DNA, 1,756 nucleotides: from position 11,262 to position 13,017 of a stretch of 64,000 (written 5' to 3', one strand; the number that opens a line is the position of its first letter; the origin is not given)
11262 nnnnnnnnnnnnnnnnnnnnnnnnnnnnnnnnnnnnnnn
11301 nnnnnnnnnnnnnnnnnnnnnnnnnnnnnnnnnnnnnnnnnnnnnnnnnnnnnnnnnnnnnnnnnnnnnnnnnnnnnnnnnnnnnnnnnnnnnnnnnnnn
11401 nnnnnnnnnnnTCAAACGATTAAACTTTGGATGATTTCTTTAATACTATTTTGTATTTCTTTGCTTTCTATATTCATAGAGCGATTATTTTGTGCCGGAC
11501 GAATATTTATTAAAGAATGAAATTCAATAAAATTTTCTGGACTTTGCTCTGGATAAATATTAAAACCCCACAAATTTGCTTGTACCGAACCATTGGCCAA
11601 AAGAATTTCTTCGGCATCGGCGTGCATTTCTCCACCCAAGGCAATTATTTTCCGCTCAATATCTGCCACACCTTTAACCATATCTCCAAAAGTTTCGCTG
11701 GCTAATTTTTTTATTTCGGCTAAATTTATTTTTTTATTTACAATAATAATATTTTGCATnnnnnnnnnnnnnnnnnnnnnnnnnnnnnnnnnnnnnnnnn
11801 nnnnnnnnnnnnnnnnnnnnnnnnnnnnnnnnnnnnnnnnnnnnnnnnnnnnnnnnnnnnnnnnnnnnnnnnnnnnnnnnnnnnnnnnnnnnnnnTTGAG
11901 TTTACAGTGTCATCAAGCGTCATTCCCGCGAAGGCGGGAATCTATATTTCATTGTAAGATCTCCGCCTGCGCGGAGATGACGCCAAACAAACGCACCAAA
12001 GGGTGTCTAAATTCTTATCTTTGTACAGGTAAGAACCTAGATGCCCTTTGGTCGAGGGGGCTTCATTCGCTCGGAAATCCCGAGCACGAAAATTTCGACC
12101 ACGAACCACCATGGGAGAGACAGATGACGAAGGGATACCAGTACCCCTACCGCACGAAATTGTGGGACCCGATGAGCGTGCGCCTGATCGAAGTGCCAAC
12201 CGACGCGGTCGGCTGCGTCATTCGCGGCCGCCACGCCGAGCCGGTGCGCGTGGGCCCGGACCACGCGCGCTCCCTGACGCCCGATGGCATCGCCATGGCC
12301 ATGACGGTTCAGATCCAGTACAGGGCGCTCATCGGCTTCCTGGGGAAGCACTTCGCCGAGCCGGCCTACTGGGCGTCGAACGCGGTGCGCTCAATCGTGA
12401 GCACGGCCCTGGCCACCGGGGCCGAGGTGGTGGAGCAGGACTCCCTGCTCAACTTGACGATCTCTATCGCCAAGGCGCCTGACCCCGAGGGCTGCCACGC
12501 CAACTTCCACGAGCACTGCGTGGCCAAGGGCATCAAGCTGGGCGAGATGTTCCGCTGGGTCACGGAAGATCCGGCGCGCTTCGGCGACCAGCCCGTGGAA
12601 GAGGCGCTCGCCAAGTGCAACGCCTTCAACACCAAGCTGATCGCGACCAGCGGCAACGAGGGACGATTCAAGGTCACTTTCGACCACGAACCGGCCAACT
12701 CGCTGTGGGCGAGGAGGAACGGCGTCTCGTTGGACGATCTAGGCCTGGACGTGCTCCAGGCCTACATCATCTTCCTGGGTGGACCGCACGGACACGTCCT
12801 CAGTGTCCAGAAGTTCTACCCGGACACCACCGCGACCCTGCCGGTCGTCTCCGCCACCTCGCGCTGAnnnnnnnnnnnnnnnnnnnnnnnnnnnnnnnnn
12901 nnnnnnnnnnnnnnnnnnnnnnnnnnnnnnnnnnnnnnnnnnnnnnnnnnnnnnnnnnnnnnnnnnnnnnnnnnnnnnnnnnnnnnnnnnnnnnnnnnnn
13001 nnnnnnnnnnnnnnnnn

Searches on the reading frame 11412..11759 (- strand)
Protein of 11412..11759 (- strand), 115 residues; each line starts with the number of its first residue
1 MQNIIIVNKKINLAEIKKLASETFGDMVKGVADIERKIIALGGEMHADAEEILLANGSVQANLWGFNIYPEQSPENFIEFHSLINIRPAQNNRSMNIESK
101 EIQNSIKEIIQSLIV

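Call 64: search_protein_families(library=pfam, proteins=[window:11412-11759:-], max_evalue=0.01)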
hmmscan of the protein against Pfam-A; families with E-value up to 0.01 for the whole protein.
window:11412-11759:- (115 aa): 1 family
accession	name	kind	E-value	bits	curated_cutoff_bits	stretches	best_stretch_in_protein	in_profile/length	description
PF18924.5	DUF5674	-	1.3e-38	131.8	27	1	5-113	1-109/109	Protein of unknown function (DUF5674)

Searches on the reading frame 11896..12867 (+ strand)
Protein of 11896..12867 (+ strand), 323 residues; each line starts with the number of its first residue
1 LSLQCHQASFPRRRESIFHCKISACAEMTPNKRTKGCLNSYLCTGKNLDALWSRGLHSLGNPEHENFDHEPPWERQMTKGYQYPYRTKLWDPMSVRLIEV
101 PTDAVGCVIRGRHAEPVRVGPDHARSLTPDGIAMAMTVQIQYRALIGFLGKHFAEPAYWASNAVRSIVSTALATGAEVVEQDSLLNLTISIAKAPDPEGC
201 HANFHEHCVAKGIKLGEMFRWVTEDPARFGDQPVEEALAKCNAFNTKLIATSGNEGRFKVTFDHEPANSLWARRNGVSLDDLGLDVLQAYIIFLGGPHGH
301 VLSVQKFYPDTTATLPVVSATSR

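Call 19: search_protein_families(library=pfam, proteins=[window:11896-12867:+], max_evalue=0.001)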
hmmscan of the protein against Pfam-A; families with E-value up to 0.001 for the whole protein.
window:11896-12867:+ (323 aa): 0 families

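Call 85: search_protein_families(library=phrogs, proteins=[window:11896-12867:+], max_evalue=0.01)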
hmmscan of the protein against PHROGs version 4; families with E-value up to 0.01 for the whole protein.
window:11896-12867:+ (323 aa): 0 families

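Call 86: search_dna_similar(query=window:11896-12867:+, collection=phages, mode=protein, max_rows=8)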
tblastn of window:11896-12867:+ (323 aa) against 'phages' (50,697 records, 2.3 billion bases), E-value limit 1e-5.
No match.
